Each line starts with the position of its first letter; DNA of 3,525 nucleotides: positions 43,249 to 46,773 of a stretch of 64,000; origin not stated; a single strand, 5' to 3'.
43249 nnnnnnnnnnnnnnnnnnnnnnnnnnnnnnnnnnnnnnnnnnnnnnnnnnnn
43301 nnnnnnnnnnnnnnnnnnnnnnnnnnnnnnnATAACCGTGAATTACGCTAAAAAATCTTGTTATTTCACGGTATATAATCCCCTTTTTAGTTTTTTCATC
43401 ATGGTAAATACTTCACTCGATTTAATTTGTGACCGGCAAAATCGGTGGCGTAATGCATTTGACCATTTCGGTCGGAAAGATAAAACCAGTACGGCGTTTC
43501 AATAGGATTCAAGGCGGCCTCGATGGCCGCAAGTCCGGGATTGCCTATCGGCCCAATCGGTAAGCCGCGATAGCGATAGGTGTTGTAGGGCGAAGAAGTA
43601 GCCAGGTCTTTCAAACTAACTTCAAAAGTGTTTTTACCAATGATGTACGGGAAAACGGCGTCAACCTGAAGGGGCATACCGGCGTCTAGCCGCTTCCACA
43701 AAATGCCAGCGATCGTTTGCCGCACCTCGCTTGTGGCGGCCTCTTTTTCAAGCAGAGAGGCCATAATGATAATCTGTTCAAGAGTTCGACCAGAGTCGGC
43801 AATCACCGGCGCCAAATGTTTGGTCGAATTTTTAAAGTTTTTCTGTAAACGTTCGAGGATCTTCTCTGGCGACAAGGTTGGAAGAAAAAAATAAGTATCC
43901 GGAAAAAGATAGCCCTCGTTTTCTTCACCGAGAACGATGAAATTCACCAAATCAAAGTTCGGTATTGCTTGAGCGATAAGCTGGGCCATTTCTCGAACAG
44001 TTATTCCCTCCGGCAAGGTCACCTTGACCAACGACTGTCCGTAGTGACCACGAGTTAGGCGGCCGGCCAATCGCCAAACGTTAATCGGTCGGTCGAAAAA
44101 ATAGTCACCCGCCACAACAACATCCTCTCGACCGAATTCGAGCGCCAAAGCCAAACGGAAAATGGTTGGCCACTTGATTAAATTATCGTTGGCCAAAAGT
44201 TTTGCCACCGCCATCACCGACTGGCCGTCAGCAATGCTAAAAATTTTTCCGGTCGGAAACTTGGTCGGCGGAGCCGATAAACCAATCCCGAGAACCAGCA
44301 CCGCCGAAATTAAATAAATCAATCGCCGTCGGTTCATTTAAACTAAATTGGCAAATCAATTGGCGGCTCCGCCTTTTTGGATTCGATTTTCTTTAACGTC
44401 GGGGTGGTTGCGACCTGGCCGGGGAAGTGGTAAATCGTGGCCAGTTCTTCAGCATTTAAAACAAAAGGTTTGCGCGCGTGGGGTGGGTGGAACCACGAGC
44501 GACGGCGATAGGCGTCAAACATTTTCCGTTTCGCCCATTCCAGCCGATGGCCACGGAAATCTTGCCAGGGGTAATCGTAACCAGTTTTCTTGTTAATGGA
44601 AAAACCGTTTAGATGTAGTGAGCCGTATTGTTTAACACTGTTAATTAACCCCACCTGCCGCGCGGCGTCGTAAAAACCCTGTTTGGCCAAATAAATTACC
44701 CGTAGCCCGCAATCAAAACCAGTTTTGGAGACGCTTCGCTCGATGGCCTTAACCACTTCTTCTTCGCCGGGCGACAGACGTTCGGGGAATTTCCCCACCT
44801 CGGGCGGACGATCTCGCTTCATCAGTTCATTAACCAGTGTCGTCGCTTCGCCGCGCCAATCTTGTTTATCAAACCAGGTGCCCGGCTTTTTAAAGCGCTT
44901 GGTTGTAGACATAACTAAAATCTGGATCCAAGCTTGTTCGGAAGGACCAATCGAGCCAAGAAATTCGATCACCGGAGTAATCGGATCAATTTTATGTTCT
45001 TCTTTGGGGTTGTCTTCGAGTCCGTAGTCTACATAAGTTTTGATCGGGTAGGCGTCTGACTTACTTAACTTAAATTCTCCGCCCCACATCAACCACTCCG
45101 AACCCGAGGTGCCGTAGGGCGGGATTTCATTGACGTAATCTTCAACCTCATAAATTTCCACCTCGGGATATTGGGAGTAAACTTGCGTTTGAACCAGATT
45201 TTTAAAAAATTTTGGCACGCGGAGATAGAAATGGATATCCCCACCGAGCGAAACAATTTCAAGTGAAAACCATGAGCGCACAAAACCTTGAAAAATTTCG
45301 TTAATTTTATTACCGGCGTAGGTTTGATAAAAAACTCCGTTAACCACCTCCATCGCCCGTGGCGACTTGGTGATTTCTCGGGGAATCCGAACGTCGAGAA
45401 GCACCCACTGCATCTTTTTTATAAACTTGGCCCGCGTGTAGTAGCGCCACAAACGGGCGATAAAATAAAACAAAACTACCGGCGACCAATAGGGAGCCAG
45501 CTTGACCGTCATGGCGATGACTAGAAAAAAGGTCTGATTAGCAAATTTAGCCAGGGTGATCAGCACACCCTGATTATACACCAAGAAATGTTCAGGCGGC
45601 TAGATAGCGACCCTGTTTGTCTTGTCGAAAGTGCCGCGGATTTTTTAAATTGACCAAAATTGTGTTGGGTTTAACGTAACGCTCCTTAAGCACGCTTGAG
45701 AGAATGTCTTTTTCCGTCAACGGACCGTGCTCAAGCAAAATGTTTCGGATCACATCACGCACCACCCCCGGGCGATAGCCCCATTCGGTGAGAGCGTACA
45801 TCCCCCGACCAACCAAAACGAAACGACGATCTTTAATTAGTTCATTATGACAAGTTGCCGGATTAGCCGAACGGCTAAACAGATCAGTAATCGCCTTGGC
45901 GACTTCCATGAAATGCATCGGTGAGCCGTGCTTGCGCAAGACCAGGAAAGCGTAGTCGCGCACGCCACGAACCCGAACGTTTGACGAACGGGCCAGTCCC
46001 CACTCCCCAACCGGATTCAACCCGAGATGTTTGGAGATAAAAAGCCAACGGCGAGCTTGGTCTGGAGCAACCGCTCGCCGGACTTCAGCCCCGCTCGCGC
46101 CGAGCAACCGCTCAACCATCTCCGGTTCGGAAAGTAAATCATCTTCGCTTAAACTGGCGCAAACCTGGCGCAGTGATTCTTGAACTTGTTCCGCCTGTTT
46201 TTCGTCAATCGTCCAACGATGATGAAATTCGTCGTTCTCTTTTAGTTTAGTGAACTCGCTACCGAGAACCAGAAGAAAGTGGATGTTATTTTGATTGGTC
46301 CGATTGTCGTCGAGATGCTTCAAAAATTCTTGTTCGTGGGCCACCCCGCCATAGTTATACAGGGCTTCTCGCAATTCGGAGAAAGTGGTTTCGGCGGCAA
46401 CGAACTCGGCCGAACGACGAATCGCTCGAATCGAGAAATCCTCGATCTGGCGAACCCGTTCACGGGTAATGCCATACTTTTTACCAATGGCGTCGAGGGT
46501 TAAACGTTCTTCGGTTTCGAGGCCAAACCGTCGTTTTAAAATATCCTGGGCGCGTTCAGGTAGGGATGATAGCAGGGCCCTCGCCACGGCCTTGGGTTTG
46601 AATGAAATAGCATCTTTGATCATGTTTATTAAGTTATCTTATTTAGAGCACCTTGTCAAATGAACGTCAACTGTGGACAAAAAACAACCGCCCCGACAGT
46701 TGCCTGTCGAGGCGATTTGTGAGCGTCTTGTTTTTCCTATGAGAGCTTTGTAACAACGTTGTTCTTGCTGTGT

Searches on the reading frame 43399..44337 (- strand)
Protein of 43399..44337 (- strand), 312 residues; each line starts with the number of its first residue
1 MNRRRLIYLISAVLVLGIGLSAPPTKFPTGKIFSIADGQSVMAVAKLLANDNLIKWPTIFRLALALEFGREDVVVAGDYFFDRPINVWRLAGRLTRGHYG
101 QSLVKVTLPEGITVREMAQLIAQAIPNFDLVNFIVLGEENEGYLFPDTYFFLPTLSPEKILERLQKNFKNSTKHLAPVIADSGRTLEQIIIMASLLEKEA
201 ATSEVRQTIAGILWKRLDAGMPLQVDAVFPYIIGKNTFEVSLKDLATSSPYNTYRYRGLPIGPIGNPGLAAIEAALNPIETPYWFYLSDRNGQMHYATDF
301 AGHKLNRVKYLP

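Call 12: search_protein_families(library=pfam, proteins=[window:43399-44337:-], max_evalue=0.001)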
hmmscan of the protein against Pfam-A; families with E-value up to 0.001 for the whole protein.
window:43399-44337:- (312 aa): 1 family
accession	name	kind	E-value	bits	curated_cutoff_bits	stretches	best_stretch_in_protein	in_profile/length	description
PF02618.21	YceG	-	1.1e-66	225.6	32.4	1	33-306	1-272/275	YceG-like family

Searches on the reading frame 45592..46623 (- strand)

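Call 12: search_protein_families(library=pfam, proteins=[window:45592-46623:-], max_evalue=0.001)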
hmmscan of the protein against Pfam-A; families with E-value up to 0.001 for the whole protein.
window:45592-46623:- (343 aa): 2 families
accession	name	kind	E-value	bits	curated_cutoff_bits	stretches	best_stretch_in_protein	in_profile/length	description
PF04545.22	Sigma70_r4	-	6.9e-14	51.5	24.1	1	17-69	1-49/50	Sigma-70, region 4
PF05066.19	HARE-HTH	-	3.8e-08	34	25.9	1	223-281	5-71/71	HB1, ASXL, restriction endonuclease HTH domain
